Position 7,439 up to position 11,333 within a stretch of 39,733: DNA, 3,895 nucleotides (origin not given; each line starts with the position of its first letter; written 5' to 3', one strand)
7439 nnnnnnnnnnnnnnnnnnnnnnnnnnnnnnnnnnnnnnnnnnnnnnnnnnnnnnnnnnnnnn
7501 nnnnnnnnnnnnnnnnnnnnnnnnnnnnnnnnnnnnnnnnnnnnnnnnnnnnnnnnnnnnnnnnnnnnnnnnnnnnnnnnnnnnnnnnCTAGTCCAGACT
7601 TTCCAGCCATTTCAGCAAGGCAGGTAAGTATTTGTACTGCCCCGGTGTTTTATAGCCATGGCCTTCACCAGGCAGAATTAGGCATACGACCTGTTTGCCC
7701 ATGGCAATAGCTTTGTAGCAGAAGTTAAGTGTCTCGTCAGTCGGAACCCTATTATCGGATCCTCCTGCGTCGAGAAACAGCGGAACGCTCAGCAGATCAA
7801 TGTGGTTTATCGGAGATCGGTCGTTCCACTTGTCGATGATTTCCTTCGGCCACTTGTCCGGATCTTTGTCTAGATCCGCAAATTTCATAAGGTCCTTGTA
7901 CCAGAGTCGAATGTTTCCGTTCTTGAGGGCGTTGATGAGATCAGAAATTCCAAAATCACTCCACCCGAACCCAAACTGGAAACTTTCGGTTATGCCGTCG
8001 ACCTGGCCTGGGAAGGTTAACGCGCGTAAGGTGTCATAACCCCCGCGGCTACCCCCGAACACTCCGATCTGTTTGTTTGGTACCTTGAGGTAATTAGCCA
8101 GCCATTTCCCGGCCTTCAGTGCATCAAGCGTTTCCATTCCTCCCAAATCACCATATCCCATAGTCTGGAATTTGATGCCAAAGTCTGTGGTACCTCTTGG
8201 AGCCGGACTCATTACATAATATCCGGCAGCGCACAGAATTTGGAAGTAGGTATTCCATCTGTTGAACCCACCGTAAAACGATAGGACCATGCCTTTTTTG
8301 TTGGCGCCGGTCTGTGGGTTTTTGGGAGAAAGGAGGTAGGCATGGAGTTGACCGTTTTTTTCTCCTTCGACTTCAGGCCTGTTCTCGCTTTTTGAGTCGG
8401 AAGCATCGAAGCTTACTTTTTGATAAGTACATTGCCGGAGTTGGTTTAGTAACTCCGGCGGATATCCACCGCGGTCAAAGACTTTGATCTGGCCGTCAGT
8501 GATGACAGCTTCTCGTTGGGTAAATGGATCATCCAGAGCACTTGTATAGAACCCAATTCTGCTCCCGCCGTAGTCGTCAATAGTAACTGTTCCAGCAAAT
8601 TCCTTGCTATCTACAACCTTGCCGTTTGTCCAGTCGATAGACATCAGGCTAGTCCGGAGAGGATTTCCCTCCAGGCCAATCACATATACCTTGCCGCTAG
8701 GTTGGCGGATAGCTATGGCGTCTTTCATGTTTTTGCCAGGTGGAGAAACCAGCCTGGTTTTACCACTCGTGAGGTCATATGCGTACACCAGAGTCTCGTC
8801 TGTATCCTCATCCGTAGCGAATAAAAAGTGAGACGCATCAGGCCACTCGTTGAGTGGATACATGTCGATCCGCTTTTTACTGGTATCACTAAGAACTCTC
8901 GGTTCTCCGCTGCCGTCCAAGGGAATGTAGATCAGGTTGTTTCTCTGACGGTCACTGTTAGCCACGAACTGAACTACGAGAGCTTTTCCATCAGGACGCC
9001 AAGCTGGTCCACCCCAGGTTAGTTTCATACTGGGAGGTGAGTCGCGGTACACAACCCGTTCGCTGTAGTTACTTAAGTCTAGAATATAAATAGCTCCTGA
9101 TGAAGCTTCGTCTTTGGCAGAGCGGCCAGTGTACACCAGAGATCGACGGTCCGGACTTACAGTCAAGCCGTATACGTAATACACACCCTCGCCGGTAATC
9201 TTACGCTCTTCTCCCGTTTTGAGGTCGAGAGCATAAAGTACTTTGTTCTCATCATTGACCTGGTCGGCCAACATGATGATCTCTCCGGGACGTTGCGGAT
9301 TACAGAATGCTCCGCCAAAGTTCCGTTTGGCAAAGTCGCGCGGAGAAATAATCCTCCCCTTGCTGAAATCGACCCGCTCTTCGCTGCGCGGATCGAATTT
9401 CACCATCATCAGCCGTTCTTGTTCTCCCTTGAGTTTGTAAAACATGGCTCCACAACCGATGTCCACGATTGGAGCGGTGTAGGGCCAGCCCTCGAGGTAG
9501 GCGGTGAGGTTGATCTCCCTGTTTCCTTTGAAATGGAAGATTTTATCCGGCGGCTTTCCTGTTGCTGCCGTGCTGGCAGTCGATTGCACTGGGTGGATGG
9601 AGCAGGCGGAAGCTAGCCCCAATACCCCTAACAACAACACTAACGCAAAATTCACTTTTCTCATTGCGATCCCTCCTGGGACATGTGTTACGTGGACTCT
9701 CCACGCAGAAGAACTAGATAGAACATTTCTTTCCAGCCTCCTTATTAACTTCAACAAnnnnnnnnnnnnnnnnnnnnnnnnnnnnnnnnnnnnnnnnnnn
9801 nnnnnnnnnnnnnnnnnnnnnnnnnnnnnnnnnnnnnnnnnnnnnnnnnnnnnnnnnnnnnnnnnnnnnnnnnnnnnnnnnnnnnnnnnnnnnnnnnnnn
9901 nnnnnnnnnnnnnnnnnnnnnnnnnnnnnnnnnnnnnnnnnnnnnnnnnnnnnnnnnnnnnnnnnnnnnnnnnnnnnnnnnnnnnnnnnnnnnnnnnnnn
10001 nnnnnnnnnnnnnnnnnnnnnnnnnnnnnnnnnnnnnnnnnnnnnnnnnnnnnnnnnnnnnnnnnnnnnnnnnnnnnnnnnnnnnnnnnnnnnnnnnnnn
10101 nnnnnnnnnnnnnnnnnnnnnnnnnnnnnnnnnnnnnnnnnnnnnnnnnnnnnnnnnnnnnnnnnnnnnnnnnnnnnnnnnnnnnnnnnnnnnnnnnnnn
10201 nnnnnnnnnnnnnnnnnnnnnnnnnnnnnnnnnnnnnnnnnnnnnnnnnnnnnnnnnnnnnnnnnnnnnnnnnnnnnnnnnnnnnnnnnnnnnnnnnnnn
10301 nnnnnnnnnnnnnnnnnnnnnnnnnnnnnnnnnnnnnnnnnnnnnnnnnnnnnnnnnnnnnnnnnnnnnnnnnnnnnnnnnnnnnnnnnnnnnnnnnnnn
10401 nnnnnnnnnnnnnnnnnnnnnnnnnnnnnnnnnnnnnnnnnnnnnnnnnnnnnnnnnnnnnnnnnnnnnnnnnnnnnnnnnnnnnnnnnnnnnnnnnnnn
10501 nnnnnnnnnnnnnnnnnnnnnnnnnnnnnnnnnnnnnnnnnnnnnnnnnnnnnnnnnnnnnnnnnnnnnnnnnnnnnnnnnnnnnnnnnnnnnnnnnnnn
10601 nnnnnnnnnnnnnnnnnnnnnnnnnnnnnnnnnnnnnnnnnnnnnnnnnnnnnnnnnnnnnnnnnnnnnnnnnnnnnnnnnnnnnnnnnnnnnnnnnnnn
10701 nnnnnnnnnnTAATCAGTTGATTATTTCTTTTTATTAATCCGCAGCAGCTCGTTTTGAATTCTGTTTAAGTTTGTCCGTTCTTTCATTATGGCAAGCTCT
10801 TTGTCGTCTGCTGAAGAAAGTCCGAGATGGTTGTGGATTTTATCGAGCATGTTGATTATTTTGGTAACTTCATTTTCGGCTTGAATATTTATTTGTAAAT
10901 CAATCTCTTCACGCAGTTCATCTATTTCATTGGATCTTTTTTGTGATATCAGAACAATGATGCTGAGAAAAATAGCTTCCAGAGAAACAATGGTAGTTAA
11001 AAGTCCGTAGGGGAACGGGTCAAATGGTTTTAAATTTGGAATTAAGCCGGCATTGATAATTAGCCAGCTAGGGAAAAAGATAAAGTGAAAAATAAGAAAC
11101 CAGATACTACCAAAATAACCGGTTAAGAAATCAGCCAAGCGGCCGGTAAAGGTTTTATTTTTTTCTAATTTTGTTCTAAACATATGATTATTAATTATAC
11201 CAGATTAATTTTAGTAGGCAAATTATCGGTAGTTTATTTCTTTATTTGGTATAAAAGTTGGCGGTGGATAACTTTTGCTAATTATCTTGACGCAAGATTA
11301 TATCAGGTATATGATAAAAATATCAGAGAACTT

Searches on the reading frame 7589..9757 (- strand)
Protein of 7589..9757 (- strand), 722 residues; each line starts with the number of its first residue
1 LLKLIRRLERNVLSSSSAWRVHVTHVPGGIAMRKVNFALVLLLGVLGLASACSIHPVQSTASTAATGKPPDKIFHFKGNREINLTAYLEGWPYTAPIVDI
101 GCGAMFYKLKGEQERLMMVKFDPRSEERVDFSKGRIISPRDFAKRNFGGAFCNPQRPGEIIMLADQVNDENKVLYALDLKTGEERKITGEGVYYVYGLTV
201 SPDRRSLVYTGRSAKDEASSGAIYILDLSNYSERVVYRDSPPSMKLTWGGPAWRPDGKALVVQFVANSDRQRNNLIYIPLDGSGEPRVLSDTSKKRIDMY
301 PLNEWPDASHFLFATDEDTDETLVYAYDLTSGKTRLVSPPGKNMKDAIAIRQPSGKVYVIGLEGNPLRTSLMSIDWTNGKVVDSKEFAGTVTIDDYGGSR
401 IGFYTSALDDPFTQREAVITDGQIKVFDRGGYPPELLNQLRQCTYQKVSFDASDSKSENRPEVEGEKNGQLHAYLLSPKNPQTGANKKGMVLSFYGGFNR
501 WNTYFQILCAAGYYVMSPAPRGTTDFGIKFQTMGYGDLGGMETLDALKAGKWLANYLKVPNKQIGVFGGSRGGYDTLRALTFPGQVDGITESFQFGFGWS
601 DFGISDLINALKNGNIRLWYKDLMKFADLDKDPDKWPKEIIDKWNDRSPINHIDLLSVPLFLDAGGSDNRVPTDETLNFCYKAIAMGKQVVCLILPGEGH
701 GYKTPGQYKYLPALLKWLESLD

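Call 8: search_protein_families(library=pfam, proteins=[window:7589-9757:-])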
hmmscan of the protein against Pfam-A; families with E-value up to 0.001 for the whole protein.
window:7589-9757:- (722 aa): 1 family
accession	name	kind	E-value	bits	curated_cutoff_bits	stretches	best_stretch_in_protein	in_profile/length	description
PF00326.27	Peptidase_S9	-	8.8e-22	78.1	22.6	1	503-718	5-206/213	Prolyl oligopeptidase family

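Call 9: find_related_loci(query=window:7589-9757:-, collection=genome_contigs, flank=3000)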
Query window:7589-9757:- (722 aa) in genome_contigs; peptide patterns used: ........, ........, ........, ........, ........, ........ (x = any residue, [..] = any of these).
29 stretches matched a pattern, but none encodes a relative of the query by tblastn (E <= 1e-3).

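Call 12: find_homologous_proteins(query=window:7589-9757:-, max_evalue=1e-20)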
Query window:7589-9757:- (722 aa): 6 proteins with E <= 1e-20 among 8000 candidates.
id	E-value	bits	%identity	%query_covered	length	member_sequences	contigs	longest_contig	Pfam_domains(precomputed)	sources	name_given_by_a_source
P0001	0.0e+0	1618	100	96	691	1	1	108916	PF00326.28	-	-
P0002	1.9e-174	600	47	87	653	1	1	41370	PF00326.28,PF20434.6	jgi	jgi:dienelactone hydrolase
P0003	2.0e-155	537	42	94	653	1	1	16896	PF00326.28,PF20434.6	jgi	jgi:dipeptidyl aminopeptidase/acylaminoacyl peptidase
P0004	2.9e-153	530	41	93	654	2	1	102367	PF00326.28,PF26549.1,PF20434.6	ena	-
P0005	1.9e-151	524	43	86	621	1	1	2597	PF00326.28,PF20434.6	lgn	-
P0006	1.2e-149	518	43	87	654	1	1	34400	PF00326.28,PF20434.6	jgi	jgi:dipeptidyl aminopeptidase/acylaminoacyl peptidase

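Call 17: find_encoding_contigs(protein=P0001, flank=10000, max_places=6)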
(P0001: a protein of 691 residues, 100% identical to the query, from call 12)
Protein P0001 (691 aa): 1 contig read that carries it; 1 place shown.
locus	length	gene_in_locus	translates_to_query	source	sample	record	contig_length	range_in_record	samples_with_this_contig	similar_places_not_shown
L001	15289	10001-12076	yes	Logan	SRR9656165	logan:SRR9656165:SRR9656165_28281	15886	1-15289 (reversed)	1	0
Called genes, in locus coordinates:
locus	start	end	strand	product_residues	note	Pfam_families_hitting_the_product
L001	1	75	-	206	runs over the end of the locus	-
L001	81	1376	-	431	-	PF08245:Mur_ligase_M, PF02875:Mur_ligase_C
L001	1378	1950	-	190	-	PF01997:Translin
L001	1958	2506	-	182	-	-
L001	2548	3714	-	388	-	PF24649:DUF7642 (faint), PF03703:bPH_2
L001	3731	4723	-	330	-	PF00150:Cellulase (weak), PF02449:Glyco_hydro_42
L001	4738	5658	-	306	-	PF00892:EamA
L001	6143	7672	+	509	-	PF12072:RNase_Y_N, PF26594:KH_NusA_2nd (faint), PF00013:KH_1, PF22891:KH_PNO1_2nd (weak), PF01966:HD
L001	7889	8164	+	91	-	PF00216:Bac_DNA_binding, PF18291:HU-HIG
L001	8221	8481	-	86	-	-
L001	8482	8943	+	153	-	PF06210:DUF1003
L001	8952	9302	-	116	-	-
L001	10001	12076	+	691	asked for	PF00326:Peptidase_S9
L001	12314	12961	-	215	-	PF01551:Peptidase_M23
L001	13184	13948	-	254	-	-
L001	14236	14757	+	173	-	PF20334:DUF6629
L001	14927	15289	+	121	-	?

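Call 18: find_encoding_contigs(protein=P0002, flank=4000, max_places=4)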
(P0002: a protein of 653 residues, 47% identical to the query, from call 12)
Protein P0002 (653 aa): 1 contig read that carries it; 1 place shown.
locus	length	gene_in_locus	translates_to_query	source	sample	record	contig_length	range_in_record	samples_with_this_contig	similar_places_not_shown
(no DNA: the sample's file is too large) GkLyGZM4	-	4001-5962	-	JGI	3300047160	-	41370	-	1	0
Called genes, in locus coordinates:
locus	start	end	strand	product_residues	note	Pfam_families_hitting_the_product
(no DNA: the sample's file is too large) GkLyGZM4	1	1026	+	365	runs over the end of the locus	PF00155:Aminotran_1_2, PF01212:Beta_elim_lyase, PF01041:DegT_DnrJ_EryC1 (faint), PF01053:Cys_Met_Meta_PP (faint)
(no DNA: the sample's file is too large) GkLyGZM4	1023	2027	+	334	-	PF00962:A_deaminase, PF19326:AMP_deaminase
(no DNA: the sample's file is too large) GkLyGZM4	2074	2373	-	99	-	-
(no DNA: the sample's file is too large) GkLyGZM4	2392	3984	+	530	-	PF04280:Tim44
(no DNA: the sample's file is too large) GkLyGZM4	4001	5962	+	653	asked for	PF00326:Peptidase_S9, PF20434:BD-FAE (weak)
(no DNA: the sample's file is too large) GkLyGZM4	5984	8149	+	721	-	PF01315:Ald_Xan_dh_C, PF02738:MoCoBD_1, PF20256:MoCoBD_2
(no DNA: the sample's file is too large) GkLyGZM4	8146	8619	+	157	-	PF00111:Fer2 (weak), PF01799:Fer2_2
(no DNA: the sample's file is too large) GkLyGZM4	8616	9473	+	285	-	PF00941:FAD_binding_5, PF01565:FAD_binding_4 (faint), PF03450:CO_deh_flav_C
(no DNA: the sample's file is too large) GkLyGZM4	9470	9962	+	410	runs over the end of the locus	PF22484:DUF6986, PF03328:HpcH_HpaI (weak)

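Call 53: find_encoding_contigs(protein=P0004, flank=3000, max_places=3)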
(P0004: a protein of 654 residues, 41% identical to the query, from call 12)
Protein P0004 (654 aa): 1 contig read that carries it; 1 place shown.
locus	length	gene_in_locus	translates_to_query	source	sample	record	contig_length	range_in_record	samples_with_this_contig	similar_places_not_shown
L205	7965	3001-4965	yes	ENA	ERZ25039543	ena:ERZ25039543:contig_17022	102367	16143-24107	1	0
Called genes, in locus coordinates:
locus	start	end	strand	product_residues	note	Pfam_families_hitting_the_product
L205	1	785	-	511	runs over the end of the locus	PF03544:TonB_C, PF13620:CarboxypepD_reg (weak), PF07715:Plug (weak)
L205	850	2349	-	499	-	-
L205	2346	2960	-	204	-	PF07719:TPR_2 (faint), PF13371:TPR_9 (faint), PF00515:TPR_1 (faint), PF13432:TPR_16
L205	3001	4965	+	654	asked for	PF26549:Tricorn_N (faint), PF00326:Peptidase_S9, PF20434:BD-FAE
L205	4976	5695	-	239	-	-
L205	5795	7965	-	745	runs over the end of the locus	PF16313:DUF4953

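Call 54: find_encoding_contigs(protein=P0003, flank=3000, max_places=3)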
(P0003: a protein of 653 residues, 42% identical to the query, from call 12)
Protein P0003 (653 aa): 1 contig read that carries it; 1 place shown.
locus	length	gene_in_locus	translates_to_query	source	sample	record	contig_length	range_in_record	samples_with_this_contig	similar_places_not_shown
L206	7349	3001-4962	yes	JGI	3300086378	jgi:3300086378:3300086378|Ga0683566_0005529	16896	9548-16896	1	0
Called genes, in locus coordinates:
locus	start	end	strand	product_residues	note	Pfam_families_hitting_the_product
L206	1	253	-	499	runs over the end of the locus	PF00004:AAA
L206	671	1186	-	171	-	-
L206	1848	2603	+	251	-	PF14273:DUF4360 (weak)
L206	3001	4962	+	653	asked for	PF00326:Peptidase_S9, PF20434:BD-FAE (weak)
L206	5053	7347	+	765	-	?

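Call 55: find_encoding_contigs(protein=P0006, flank=3000, max_places=3)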
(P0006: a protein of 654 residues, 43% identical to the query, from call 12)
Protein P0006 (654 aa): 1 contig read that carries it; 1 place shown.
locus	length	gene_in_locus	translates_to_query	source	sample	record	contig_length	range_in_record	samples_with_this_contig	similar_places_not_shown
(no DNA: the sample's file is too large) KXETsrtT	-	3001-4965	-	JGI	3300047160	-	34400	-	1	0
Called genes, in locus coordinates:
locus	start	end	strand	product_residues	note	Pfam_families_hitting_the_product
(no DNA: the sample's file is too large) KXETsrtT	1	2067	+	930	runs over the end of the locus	PF00873:ACR_tran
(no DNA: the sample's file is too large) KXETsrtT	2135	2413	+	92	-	-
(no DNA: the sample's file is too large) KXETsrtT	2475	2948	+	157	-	-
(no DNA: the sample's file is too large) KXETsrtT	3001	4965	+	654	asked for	PF00326:Peptidase_S9, PF20434:BD-FAE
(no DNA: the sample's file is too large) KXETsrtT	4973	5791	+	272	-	-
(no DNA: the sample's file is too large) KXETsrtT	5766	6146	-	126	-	-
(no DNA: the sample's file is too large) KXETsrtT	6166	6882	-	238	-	PF04238:DUF420 (faint), PF10067:DUF2306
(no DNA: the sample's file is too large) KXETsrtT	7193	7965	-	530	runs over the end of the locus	-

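Call 80: search_protein_families(library=phrogs, proteins=[window:7589-9664:-], max_evalue=0.001)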
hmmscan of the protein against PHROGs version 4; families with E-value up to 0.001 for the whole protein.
window:7589-9664:- (691 aa): 0 families

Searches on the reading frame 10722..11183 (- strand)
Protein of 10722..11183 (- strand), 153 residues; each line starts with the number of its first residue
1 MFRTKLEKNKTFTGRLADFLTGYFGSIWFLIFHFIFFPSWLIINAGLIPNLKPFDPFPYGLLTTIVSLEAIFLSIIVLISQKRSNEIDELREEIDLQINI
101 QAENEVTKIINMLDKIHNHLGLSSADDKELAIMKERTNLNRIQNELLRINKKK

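Call 8: search_protein_families(library=pfam, proteins=[window:10722-11183:-])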
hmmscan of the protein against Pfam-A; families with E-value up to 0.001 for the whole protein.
window:10722-11183:- (153 aa): 1 family
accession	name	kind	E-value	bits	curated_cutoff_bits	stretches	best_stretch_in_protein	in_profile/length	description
PF06210.16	DUF1003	-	1.7e-27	96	27.4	1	24-123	1-99/103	Protein of unknown function (DUF1003)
